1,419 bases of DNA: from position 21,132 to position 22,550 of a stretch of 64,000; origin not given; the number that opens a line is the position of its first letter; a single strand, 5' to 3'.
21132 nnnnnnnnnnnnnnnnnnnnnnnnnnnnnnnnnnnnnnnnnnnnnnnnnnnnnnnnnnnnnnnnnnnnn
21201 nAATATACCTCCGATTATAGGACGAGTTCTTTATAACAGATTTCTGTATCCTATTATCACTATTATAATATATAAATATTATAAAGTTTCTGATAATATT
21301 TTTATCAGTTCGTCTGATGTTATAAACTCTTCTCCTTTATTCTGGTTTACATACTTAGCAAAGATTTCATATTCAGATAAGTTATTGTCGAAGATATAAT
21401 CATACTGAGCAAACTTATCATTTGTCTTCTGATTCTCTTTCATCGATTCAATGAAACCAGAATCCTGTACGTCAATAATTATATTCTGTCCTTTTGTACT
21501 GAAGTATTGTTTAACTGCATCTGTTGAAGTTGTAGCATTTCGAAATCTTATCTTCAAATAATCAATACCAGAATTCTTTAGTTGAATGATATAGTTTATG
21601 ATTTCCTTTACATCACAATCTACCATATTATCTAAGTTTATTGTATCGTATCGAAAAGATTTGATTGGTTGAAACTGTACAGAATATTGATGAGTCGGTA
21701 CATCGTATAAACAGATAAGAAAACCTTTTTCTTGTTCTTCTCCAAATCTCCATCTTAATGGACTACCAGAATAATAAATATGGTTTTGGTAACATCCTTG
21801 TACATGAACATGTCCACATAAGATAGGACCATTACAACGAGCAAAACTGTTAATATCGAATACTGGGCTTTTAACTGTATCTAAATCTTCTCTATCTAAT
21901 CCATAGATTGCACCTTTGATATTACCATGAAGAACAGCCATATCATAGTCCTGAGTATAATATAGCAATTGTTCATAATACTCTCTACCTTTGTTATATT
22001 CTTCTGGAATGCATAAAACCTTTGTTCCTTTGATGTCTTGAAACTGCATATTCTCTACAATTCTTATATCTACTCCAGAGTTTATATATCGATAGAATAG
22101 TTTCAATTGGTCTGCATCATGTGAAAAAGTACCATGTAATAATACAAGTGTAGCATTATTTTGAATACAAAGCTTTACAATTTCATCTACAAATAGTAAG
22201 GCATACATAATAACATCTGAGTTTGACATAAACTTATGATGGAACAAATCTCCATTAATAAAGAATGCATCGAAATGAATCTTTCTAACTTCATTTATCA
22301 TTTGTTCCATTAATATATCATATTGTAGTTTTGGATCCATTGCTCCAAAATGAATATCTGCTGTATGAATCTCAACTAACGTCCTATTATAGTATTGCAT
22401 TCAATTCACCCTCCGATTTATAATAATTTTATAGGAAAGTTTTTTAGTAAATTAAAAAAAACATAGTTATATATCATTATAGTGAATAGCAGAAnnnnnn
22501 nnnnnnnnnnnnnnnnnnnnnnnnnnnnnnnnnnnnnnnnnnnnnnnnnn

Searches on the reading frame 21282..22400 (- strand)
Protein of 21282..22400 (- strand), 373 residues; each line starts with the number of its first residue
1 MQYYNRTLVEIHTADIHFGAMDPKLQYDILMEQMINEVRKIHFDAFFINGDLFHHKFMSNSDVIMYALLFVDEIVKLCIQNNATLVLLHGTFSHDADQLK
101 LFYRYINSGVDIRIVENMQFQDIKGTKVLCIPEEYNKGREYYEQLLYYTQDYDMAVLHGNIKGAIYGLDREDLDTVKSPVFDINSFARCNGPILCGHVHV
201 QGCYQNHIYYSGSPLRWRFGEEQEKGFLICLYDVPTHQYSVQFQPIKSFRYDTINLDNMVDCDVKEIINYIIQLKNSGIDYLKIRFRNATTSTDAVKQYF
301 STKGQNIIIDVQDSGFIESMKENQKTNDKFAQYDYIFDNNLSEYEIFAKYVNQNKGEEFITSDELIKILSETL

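Call 20: search_protein_families(library=pfam, proteins=[window:21282-22400:-], max_evalue=0.1)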
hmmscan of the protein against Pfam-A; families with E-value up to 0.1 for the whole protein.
window:21282-22400:- (373 aa): 3 families
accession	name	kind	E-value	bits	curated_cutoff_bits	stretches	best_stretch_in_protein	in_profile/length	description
PF00149.33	Metallophos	-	1.8e-05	25.7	21.5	1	11-200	4-190/191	Calcineurin-like phosphoesterase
PF11310.13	DUF3113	-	0.074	13.5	25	0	105-125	6-29/60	Protein of unknown function (DUF3113)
PF01964.24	ThiC_Rad_SAM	-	0.074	12.2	25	0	253-338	128-210/420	Radical SAM ThiC family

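Call 21: search_protein_families(library=phrogs, proteins=[window:21282-22400:-], max_evalue=0.1)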
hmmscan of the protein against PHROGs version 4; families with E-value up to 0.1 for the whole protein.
window:21282-22400:- (373 aa): 0 families
